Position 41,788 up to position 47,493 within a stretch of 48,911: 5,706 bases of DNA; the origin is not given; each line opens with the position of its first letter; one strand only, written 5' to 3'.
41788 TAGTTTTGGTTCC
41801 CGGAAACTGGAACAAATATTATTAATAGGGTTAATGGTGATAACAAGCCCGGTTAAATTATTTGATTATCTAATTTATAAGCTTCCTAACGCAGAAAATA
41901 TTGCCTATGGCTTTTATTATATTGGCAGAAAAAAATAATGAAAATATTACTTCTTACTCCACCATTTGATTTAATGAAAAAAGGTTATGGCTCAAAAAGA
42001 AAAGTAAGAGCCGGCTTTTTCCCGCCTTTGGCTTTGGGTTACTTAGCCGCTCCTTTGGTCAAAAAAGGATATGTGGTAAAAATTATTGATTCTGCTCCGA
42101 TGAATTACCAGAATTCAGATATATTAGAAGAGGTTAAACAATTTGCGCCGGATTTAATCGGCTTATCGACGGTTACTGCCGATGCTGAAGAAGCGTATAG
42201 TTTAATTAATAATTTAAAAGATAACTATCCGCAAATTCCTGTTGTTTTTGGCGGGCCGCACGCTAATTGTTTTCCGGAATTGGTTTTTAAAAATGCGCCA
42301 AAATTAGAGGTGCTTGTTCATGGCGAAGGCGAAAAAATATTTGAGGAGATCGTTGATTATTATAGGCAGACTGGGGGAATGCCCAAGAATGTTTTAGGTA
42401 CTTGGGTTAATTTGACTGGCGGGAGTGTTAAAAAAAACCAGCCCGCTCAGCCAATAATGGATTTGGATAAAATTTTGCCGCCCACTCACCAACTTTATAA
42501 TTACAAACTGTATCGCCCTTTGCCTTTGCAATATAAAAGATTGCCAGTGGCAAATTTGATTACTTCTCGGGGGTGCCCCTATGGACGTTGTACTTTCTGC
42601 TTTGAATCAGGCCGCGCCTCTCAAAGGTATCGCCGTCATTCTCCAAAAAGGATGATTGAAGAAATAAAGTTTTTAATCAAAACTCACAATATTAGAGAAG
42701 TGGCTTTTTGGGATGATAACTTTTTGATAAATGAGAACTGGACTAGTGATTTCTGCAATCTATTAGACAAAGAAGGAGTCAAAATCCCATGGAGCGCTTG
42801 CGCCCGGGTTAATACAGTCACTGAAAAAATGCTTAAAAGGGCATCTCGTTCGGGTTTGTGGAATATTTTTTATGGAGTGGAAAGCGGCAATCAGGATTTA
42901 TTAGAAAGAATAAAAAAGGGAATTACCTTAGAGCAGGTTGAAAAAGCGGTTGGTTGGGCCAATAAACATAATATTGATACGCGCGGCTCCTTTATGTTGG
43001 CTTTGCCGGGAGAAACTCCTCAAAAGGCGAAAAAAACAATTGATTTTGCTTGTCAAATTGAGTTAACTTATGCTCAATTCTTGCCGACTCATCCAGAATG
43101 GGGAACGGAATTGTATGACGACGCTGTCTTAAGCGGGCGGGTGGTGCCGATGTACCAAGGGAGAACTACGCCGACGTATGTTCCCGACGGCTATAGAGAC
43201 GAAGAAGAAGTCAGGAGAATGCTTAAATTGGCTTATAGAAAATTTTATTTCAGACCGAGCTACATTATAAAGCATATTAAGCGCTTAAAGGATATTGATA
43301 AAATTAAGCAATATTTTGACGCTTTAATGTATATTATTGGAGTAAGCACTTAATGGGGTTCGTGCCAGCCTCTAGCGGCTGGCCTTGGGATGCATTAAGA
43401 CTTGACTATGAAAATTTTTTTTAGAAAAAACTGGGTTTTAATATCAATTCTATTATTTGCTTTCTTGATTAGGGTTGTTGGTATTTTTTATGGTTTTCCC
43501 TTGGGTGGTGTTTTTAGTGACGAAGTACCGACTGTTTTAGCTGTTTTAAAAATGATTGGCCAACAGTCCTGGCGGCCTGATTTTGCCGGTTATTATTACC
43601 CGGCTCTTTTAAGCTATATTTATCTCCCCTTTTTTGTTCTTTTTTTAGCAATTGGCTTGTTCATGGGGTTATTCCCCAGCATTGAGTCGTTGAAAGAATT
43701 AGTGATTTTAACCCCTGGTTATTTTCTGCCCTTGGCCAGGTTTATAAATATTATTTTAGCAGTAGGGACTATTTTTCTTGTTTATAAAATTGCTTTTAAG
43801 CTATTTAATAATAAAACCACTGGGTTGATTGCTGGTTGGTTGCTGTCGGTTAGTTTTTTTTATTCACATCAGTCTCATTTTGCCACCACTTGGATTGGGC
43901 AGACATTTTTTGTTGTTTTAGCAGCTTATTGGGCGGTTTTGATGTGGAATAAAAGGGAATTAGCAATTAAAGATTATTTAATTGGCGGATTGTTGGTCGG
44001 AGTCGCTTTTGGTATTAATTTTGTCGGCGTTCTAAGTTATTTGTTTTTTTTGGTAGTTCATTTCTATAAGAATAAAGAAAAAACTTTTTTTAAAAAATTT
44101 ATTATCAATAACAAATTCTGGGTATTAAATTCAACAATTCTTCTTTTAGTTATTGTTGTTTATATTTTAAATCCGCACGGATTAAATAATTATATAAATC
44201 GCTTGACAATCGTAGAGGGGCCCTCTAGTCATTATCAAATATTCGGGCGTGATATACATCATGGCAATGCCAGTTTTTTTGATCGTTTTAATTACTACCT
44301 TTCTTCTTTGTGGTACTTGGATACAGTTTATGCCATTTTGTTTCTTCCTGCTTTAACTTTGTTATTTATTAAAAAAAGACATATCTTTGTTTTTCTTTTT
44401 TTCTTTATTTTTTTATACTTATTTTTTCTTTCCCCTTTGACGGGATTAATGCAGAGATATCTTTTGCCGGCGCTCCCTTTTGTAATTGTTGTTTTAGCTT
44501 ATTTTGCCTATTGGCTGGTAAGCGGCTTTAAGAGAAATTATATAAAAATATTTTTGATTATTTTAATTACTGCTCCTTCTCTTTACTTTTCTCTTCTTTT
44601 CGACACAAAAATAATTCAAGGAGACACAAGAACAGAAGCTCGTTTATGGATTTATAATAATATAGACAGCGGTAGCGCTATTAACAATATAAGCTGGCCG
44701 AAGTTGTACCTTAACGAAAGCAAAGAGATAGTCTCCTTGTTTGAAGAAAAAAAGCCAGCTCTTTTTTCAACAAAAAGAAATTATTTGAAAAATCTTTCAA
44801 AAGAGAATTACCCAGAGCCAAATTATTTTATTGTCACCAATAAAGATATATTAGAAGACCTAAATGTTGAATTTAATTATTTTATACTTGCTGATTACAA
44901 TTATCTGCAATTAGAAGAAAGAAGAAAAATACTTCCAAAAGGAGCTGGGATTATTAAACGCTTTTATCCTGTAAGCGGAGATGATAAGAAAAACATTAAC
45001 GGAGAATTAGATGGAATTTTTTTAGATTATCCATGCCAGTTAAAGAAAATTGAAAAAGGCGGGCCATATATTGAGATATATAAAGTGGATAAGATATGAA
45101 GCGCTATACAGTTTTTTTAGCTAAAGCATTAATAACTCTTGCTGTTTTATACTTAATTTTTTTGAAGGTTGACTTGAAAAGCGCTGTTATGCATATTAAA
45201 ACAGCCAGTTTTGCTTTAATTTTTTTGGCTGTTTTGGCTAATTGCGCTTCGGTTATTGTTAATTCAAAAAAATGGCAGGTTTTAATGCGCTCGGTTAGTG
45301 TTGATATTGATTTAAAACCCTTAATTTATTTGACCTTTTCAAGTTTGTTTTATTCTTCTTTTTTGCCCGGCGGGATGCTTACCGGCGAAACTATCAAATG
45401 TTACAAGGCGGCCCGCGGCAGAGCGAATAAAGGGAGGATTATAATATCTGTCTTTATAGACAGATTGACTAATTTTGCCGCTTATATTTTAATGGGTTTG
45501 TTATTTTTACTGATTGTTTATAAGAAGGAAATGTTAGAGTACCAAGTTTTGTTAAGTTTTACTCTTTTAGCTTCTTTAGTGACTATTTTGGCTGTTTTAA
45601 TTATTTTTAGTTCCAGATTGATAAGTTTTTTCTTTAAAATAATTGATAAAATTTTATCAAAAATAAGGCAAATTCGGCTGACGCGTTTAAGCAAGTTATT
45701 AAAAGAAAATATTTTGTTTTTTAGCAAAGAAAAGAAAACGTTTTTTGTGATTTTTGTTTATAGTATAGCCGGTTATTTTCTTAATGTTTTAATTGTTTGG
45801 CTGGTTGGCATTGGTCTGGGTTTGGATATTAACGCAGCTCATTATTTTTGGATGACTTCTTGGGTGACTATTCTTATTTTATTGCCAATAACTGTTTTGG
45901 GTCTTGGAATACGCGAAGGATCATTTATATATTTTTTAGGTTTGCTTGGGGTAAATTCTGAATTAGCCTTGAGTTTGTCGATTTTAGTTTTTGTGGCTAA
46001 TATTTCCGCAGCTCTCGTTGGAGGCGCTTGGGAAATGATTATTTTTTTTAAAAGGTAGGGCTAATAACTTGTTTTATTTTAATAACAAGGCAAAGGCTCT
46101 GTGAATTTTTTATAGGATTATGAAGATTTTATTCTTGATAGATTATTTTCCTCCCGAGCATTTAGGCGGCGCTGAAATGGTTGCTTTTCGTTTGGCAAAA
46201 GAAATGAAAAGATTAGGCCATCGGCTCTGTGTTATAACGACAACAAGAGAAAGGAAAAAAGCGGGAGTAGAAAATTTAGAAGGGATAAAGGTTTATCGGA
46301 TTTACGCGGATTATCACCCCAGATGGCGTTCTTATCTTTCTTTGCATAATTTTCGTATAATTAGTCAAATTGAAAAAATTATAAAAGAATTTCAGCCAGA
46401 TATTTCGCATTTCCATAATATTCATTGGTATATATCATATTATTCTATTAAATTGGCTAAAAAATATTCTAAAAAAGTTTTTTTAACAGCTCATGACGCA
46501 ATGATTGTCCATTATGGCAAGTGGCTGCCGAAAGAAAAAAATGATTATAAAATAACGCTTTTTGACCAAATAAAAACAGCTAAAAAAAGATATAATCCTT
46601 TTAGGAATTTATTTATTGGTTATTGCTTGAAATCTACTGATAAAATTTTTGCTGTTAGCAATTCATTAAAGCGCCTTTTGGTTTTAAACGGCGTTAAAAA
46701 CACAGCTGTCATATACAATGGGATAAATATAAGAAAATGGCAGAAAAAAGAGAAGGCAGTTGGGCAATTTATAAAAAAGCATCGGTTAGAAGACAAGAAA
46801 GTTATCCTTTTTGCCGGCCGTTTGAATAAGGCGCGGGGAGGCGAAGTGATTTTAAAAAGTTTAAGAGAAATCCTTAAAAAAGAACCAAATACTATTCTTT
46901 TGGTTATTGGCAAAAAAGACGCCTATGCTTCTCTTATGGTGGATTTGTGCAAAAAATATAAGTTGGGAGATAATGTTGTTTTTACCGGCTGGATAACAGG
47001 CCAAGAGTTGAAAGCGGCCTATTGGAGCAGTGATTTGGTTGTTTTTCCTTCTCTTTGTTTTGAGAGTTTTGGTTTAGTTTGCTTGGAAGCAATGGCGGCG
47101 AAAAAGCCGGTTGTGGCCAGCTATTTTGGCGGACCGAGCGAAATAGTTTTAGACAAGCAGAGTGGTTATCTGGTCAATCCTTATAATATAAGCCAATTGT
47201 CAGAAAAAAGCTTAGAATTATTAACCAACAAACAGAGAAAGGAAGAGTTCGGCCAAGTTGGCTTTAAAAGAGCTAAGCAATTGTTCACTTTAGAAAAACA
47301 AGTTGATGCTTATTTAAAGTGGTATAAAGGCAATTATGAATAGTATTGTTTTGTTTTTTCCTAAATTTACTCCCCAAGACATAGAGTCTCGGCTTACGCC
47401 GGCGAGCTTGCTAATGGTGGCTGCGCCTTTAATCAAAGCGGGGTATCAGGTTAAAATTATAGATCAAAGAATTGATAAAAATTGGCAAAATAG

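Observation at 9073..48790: A ~40-kb, 34-gene glycoconjugate cluster combining sulfation, six radical SAM enzymes, triple amidation and lipid-carrier transfer; candidate undescribed surface-glycan system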

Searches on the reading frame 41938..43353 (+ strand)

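Call 7: search_protein_families(library=pfam, proteins=[window:41938-43353:+], max_evalue=0.001)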
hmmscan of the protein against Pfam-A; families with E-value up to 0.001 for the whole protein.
window:41938-43353:+ (471 aa): 2 families
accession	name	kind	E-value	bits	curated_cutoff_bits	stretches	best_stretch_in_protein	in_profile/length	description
PF04055.27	Radical_SAM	-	4e-22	79.6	29.5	1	208-371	2-166/166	Radical SAM superfamily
PF02310.24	B12-binding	-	4.5e-21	75.4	32.1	1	24-138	8-120/121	B12 binding domain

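Call 14: search_protein_families(library=ncbifam, proteins=[window:41938-43353:+], max_evalue=0.00001)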
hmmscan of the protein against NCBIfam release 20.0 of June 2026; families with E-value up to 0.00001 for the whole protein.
window:41938-43353:+ (471 aa): 20 families
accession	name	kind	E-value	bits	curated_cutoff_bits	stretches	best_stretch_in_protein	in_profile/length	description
TIGR03471.1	HpnJ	equivalog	1.6e-55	188.8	577.6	1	10-458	11-455/472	hopanoid biosynthesis associated radical SAM protein HpnJ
TIGR02026.1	BchE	equivalog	9.4e-49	166.6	481.35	1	24-439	16-430/497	magnesium-protoporphyrin IX monomethyl ester anaerobic oxidative cyclase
NF050148.1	rSAM_ApyD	equivalog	2.4e-43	148.5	750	1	64-443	68-436/645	RiPP biosynthesis radical SAM protein ApyD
NF038361.1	rSAM_Sden_1168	equivalog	3.2e-34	118.4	575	1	3-402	65-479/560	Sden_1168 family B12-binding radical SAM P-methyltransferase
NF033712.0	B12_rSAM_KedN5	subfamily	7.9e-30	103.6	700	1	30-363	17-359/624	KedN5 family methylcobalamin-dependent radical SAM C-methyltransferase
TIGR04072.2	rSAM_ladder_B12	equivalog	3.7e-29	101.6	360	1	30-448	18-426/443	lipid biosynthesis B12-binding/radical SAM protein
TIGR03975.1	rSAM_ocin_1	subfamily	9.5e-29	100.3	281.85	1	61-368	119-424/606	RiPP maturation radical SAM C-methyltransferase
TIGR04479.1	bcpD_PhpK_rSAM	subfamily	1.4e-28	99.5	600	1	203-373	240-408/504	PhpK family radical SAM P-methyltransferase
TIGR04385.1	B12_rSAM_cofa1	equivalog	8e-27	94.5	450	1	30-373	20-363/438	B12 lower ligand biosynthesis radical SAM protein BzaD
TIGR04014.1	B12_SAM_MJ_0865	equivalog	1.2e-25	90.2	360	1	87-396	58-358/434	methyl-coenzyme M reductase glutamine C-methyltransferase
TIGR04367.1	HpnR_B12_rSAM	equivalog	1e-23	83.7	650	1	30-346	22-325/490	hopanoid C-3 methylase HpnR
TIGR04013.1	B12_SAM_MJ_1487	hypoth_equivalog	3e-23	82.3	251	2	55-250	27-192/382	TIGR04013 family B12-binding domain/radical SAM domain-containing protein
NF033070.1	rSAM_AprD4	equivalog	3.3e-16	59.2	500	1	175-396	169-390/456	AprD4 family radical SAM diol-dehydratase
TIGR04295.1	B12_rSAM_oligo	hypoth_equivalog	1e-14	54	400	1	30-328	25-315/422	TIGR04295 family B12-binding domain-containing radical SAM protein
TIGR04190.1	B12_SAM_Ta0216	equivalog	2.1e-13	49.8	500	1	30-375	37-395/554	TIGR04190 family B12-binding domain/radical SAM domain protein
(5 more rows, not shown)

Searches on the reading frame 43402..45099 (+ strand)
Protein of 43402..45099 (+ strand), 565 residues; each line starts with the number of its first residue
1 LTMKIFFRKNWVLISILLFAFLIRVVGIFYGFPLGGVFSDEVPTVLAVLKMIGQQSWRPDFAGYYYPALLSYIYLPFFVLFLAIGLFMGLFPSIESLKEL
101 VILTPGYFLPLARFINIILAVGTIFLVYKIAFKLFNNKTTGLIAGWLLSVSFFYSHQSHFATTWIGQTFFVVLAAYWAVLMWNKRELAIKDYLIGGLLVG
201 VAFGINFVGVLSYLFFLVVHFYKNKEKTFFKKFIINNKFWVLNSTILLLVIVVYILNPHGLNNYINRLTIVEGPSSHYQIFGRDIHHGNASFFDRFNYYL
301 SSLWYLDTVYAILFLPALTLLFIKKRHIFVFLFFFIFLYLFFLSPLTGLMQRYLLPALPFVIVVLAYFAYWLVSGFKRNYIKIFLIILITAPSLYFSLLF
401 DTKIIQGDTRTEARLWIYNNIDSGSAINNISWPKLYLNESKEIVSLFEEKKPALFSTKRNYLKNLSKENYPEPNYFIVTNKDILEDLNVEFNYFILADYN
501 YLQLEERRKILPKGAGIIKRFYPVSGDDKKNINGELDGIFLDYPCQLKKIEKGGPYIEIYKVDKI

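Call 7: search_protein_families(library=pfam, proteins=[window:43402-45099:+], max_evalue=0.001)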
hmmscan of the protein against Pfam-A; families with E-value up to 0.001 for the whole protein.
window:43402-45099:+ (565 aa): 1 family
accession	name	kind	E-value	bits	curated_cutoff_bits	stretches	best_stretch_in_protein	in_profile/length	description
PF02366.24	PMT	-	0.00085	19.4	22.7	1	112-252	85-228/245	Dolichyl-phosphate-mannose-protein mannosyltransferase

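Call 14: search_protein_families(library=ncbifam, proteins=[window:43402-45099:+], max_evalue=0.00001)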
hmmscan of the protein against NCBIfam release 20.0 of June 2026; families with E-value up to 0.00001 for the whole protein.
window:43402-45099:+ (565 aa): 0 families

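Call 19: search_protein_families(library=pfam, proteins=[window:43402-45099:+], max_evalue=5)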
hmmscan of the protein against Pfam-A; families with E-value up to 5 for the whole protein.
window:43402-45099:+ (565 aa): 1 family
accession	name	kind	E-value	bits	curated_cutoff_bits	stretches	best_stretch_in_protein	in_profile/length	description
PF02366.24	PMT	-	0.00085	19.4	22.7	1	112-252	85-228/245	Dolichyl-phosphate-mannose-protein mannosyltransferase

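Call 25: search_solved_structures(query=window:43402-45099:+, max_evalue=10)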
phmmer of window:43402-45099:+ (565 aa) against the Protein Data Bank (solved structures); distinct sequences matched with E-value up to 10: 11.
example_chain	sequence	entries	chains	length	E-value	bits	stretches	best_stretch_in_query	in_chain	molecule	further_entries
1ee4_A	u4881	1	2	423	0.42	12.4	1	391-479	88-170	KARYOPHERIN ALPHA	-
1bk6_A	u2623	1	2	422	0.42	12.4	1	391-479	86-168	KARYOPHERIN ALPHA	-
1bk5_A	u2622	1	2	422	0.42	12.4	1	391-479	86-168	KARYOPHERIN ALPHA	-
4pvz_A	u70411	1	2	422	0.42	12.4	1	391-479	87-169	Importin subunit alpha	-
1ee5_A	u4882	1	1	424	0.42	12.4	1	391-479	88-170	KARYOPHERIN ALPHA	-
5h2w_A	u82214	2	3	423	0.42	12.4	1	391-479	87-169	Importin subunit alpha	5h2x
4xzr_B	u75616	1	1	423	0.42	12.4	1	391-479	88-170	Importin subunit alpha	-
1un0_A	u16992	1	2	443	0.45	12.3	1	391-479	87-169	IMPORTIN ALPHA SUBUNIT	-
2c1t_A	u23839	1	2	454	0.47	12.3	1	391-479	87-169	IMPORTIN ALPHA SUBUNIT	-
1wa5_B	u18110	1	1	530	0.61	11.9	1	391-479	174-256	SRP1 isoform 1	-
5t94_B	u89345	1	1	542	0.63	11.9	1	391-479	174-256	Importin subunit alpha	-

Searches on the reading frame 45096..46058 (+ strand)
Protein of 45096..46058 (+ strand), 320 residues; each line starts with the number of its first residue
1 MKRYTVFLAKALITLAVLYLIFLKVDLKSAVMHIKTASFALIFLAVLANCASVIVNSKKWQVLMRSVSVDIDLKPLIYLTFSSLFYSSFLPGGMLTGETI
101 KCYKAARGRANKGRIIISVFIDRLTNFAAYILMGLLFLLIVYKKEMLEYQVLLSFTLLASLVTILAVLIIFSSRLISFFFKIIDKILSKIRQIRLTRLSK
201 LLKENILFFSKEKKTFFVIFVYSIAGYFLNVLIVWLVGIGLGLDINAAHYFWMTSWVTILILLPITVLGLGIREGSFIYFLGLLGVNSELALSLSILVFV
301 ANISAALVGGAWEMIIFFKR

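Call 7: search_protein_families(library=pfam, proteins=[window:45096-46058:+], max_evalue=0.001)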
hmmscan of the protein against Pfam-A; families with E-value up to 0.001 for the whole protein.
window:45096-46058:+ (320 aa): 1 family
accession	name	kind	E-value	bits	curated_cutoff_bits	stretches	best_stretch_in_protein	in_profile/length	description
PF03706.18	LPG_synthase_TM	-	1.2e-37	130.5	33.4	1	8-305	2-298/302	Lysylphosphatidylglycerol synthase TM region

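Call 14: search_protein_families(library=ncbifam, proteins=[window:45096-46058:+], max_evalue=0.00001)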
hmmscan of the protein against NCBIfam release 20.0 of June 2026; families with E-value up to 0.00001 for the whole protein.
window:45096-46058:+ (320 aa): 2 families
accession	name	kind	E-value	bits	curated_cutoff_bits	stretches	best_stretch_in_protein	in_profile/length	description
TIGR00374.1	TIGR00374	subfamily_domain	3.6e-20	72.6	43.2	1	13-309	3-306/323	flippase-like domain-containing protein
TIGR03476.1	HpnL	subfamily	3.9e-09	36.2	195.65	1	7-303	5-304/318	putative membrane protein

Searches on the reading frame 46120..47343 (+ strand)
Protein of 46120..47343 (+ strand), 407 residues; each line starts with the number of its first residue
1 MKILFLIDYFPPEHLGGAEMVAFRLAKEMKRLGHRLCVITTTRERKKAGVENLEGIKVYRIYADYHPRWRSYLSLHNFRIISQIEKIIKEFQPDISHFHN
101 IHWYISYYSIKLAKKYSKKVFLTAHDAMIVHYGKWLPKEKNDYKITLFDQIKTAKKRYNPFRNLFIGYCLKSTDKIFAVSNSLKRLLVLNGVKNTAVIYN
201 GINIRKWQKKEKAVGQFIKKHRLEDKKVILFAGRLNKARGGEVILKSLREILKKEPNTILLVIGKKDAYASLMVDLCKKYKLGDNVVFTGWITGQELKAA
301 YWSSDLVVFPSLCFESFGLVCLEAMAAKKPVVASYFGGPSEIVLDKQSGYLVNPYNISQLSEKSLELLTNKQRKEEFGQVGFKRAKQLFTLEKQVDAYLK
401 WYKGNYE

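Call 7: search_protein_families(library=pfam, proteins=[window:46120-47343:+], max_evalue=0.001)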
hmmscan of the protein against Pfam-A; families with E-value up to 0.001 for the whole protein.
window:46120-47343:+ (407 aa): 7 families
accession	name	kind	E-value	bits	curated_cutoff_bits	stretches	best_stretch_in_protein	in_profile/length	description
PF00534.26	Glycos_transf_1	-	1.4e-38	132.5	26.4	1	218-382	6-170/172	Glycosyl transferases group 1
PF13692.12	Glyco_trans_1_4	-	1.2e-30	107.1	27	1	227-370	2-142/142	Glycosyl transferases group 1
PF13439.12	Glyco_transf_4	-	1.7e-23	83.9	28.5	1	16-204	2-168/170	Glycosyltransferase Family 4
PF13579.12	Glyco_trans_4_4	-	4.4e-12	47.1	29.7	1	16-201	1-158/158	Glycosyl transferase 4-like domain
PF13477.12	Glyco_trans_4_2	-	7.6e-10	39.5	23.4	1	18-125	9-107/139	Glycosyl transferase 4-like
PF20706.3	GT4-conflict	-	7.5e-08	32.2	26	1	108-342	91-319/385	Family 4 Glycosyltransferase in conflict systems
PF00982.27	Glyco_transf_20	-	1.7e-05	24.2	32.5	0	294-374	362-443/473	Glycosyltransferase family 20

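Call 21: find_encoding_contigs(protein=window:46120-47343:+, flank=10000, max_places=4)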
Protein window:46120-47343:+ (407 aa): 1 contig read that carries it; 1 place shown.
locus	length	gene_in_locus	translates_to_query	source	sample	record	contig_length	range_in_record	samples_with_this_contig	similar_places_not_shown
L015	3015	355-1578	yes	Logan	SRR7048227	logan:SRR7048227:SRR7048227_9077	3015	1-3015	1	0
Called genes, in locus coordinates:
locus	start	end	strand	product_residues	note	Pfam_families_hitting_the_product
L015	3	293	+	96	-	?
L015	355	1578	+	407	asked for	PF13477:Glyco_trans_4_2, PF20706:GT4-conflict (weak), PF13439:Glyco_transf_4, PF13579:Glyco_trans_4_4, PF00982:Glyco_transf_20 (faint), PF00534:Glycos_transf_1, PF13692:Glyco_trans_1_4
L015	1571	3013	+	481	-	?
